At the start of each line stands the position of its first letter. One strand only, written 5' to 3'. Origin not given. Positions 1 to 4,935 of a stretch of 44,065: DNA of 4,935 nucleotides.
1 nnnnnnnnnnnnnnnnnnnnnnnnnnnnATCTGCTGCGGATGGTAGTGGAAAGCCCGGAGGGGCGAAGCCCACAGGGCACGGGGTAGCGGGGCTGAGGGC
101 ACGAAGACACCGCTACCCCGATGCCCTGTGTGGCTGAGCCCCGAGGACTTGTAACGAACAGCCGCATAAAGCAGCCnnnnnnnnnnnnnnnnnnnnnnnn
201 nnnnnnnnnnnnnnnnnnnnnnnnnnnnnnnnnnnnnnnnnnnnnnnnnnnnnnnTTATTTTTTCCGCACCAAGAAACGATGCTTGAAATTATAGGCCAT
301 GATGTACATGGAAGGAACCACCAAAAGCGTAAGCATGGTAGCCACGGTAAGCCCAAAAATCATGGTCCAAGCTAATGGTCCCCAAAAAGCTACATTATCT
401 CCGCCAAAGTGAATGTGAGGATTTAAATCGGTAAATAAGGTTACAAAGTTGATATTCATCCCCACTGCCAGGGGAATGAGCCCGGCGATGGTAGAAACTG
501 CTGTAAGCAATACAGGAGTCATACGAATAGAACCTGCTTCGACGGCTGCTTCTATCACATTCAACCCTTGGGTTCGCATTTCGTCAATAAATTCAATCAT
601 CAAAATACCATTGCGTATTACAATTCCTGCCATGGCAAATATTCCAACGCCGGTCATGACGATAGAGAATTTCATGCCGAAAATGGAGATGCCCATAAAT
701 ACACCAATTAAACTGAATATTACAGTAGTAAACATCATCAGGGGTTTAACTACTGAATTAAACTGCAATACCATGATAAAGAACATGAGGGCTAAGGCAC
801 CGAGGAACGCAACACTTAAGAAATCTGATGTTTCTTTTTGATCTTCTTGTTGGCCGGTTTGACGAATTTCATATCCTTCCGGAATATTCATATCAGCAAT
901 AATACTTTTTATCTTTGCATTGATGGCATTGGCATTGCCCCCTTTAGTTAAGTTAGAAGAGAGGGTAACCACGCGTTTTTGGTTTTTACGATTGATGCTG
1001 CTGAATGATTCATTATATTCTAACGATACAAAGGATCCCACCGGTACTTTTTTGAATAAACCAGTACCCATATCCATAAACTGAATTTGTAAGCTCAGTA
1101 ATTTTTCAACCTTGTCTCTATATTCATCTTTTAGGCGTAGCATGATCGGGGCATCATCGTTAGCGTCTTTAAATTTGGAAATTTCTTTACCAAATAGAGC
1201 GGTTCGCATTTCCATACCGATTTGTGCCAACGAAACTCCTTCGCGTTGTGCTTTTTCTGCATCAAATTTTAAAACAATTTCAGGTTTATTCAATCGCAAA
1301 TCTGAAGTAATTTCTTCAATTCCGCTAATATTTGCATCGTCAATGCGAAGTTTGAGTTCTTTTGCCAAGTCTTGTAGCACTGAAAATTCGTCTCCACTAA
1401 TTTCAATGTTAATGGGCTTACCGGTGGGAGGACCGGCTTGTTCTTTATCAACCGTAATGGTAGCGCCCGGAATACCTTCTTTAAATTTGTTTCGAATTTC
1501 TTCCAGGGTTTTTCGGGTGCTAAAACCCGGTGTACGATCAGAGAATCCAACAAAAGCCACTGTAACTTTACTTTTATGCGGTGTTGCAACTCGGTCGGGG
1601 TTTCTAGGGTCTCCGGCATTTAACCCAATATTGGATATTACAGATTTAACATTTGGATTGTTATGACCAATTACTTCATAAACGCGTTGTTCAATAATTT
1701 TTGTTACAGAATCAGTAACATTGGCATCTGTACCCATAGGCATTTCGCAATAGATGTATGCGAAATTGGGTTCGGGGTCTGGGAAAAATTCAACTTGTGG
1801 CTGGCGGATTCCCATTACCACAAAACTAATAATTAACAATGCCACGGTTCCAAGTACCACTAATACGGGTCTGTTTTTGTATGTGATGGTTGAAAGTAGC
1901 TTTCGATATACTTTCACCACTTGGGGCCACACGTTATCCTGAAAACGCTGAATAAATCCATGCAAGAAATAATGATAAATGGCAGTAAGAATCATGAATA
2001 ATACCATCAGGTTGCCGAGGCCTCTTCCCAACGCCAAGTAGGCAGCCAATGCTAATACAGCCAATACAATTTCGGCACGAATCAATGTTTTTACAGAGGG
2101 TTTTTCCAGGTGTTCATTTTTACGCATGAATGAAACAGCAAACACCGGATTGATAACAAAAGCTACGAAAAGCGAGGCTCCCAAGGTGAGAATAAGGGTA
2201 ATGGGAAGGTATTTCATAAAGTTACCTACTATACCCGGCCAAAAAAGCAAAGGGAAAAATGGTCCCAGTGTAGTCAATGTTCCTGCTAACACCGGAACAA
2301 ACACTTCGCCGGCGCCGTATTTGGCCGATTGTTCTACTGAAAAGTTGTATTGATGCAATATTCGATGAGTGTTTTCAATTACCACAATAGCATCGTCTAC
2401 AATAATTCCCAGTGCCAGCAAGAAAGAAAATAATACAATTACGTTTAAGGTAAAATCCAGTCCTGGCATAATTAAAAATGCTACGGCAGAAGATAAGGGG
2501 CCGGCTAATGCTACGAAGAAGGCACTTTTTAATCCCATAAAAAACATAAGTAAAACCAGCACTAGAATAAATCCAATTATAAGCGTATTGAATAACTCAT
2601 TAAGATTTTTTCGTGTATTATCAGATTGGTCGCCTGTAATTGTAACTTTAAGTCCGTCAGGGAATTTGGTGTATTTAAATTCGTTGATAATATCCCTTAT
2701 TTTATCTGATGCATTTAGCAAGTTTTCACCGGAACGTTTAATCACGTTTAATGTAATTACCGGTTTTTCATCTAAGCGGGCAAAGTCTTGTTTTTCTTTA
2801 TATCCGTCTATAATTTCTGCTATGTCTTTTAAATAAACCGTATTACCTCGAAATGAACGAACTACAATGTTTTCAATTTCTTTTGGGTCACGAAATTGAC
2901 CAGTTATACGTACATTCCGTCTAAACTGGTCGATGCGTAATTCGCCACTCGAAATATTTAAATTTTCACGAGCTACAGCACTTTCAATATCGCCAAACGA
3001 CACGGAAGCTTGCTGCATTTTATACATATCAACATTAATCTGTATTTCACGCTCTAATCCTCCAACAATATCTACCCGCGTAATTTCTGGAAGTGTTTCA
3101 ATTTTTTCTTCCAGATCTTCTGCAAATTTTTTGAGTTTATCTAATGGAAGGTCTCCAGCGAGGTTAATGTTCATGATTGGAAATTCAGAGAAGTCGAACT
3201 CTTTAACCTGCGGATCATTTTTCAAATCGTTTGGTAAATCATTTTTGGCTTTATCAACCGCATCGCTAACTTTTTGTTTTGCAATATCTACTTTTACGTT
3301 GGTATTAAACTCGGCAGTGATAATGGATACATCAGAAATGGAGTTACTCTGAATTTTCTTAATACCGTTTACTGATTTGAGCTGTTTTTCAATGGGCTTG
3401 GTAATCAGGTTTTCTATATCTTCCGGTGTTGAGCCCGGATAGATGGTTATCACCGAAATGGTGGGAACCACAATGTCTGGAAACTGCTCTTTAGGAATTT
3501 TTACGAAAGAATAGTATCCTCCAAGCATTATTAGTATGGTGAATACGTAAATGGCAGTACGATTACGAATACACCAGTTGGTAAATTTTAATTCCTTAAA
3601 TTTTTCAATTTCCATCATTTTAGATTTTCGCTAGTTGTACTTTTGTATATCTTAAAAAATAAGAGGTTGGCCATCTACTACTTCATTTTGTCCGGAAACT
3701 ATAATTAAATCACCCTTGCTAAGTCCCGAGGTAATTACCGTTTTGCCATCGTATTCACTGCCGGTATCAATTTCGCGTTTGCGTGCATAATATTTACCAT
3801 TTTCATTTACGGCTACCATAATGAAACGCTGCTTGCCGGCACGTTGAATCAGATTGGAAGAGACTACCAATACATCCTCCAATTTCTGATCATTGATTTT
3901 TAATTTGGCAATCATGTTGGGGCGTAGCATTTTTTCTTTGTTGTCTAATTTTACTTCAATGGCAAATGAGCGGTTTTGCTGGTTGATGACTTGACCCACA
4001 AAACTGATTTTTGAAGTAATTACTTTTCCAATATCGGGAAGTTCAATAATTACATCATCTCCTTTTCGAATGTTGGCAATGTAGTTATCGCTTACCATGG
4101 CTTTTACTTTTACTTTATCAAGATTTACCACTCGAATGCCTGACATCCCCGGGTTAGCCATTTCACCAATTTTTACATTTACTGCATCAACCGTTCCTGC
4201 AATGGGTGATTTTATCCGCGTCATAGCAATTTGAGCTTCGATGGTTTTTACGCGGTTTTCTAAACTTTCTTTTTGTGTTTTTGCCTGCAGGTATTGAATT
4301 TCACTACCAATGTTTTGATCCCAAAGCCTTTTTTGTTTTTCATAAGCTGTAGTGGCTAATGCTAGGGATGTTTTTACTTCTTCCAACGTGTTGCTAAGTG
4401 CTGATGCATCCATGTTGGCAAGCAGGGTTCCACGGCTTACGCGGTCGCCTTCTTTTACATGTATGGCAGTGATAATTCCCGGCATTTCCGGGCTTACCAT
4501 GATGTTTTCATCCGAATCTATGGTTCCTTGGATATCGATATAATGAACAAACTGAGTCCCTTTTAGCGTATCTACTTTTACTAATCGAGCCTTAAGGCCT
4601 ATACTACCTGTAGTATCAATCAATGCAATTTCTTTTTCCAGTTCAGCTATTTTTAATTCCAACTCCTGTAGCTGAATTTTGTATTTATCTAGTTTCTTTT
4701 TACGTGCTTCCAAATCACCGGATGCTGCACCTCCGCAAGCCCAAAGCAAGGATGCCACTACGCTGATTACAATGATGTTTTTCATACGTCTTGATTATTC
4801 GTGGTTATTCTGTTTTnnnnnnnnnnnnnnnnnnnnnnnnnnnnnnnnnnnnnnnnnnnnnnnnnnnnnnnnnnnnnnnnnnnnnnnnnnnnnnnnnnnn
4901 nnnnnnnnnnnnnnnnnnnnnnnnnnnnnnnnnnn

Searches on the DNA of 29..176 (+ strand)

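Call 83: build_rna_model(alignment_id=A5, structure=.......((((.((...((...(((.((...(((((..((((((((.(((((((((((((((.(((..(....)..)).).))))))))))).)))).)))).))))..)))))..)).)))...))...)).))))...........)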
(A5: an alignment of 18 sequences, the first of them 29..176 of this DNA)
Model R1 built from alignment A5 (18 sequences, 148 columns); structure: as given.
model positions 148; base pairs 45; branch points 0; effective number of sequences 0.7; information 0.589 bits per position. Calibrated on 0.2 Mb of random sequence (short: E-values are rough).
structure used (alignment columns):
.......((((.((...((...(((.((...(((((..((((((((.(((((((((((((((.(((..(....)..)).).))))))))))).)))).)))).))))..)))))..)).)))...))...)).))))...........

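Call 84: search_with_rna_model(model_id=R1, sources=[L006, L007, L008, L009, L010, L018, L003], max_evalue=10, show_alignments=3)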
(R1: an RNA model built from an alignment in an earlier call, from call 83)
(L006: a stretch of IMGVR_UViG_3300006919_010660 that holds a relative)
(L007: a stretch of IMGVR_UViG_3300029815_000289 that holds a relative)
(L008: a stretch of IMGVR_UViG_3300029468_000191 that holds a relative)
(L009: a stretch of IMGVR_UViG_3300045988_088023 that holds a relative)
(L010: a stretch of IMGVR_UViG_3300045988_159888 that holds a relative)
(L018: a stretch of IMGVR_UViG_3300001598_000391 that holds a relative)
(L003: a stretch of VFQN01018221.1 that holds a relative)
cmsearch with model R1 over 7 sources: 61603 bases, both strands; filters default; matches with E-value up to 10: 3.
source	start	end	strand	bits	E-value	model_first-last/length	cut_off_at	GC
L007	2926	2998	+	31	2.7e-05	1-148/148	no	0.58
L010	2309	2380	+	30.1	4.3e-05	1-148/148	no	0.61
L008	2453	2525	+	29.9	4.8e-05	1-148/148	no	0.55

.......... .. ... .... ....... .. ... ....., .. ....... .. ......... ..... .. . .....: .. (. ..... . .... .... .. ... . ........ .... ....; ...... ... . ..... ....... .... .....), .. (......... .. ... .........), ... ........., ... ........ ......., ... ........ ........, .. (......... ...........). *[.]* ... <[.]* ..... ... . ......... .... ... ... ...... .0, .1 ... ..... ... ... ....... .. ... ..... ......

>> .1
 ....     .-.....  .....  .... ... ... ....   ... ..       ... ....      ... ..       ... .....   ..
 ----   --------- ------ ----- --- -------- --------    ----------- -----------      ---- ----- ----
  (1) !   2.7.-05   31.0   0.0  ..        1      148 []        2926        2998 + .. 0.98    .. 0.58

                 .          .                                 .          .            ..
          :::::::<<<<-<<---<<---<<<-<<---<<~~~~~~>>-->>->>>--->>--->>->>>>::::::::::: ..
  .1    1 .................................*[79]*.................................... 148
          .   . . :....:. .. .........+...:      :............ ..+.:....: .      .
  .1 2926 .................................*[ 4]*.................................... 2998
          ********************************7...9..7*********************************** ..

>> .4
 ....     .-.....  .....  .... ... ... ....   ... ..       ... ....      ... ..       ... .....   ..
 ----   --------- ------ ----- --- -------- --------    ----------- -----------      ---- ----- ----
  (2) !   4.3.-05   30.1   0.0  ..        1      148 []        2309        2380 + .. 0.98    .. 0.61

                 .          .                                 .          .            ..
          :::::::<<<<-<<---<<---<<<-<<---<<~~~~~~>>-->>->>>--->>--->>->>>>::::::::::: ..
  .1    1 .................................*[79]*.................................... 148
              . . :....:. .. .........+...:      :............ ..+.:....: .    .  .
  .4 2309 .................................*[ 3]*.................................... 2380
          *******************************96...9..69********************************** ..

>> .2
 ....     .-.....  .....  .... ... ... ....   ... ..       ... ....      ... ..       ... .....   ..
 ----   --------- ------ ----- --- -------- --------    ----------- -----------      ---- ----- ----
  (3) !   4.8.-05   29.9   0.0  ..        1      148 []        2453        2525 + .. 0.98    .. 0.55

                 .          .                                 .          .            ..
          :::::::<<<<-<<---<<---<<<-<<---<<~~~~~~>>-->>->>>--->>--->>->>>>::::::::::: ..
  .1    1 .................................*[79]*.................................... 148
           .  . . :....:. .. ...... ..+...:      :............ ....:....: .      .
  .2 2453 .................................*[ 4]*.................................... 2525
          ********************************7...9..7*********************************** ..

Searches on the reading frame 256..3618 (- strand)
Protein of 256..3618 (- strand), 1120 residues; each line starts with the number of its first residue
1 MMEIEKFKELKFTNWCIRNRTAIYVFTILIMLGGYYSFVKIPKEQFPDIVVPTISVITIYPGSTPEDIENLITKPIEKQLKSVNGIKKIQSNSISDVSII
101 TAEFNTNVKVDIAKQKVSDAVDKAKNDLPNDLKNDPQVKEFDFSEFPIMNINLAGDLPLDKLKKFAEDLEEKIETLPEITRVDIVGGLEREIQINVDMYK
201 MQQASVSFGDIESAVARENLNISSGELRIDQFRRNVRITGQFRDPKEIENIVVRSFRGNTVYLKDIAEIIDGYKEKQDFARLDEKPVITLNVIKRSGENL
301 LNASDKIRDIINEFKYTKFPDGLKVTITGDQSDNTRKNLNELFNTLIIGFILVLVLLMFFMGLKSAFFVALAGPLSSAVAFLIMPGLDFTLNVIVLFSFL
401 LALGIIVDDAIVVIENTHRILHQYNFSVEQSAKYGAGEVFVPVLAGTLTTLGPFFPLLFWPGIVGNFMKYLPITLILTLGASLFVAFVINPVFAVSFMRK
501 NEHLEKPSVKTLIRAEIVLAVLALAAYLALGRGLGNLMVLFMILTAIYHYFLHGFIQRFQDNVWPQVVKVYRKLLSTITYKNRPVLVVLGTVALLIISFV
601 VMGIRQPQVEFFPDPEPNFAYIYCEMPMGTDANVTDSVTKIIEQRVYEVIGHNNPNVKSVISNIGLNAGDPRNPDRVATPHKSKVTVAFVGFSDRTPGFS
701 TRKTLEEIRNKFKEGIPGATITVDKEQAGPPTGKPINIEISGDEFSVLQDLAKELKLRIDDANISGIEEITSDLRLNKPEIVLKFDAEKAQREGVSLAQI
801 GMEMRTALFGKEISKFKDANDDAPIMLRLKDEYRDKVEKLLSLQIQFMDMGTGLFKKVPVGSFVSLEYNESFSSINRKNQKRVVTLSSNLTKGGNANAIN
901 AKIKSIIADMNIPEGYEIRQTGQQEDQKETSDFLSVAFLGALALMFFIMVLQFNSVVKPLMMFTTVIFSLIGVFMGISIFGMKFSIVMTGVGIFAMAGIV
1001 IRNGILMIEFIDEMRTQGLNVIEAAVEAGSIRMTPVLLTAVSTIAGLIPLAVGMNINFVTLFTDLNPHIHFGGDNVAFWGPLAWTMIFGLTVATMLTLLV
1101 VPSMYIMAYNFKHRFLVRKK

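Call 48: search_protein_families(library=pfam, proteins=[window:256-3618:-])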
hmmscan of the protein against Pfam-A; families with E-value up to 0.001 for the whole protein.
window:256-3618:- (1120 aa): 2 families
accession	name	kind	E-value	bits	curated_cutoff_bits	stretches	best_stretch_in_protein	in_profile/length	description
PF00873.25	ACR_tran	-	4.5e-183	611.1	28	1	13-1107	2-1019/1021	AcrB/AcrD/AcrF family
PF03176.21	MMPL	-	2.3e-09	37.1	20.5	1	867-1046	75-260/333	MMPL family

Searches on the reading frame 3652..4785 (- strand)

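Call 48: search_protein_families(library=pfam, proteins=[window:3652-4785:-])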
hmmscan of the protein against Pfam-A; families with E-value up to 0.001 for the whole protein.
window:3652-4785:- (377 aa): 4 families
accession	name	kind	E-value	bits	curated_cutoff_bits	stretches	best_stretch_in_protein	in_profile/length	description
PF16576.10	HlyD_D23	-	5e-27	95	30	1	82-293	5-214/214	Barrel-sandwich domain of CusB or HlyD membrane-fusion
PF13437.12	HlyD_3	-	5.8e-15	56.4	22.2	1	191-289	2-105/106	HlyD family secretion protein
PF13533.13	Biotin_lipoyl_2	-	7.1e-11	42.1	29.8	1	97-126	3-32/32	Biotin-lipoyl like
PF00364.28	Biotin_lipoyl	-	4.8e-06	26.7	22.1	0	97-124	46-72/73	Biotin-requiring enzyme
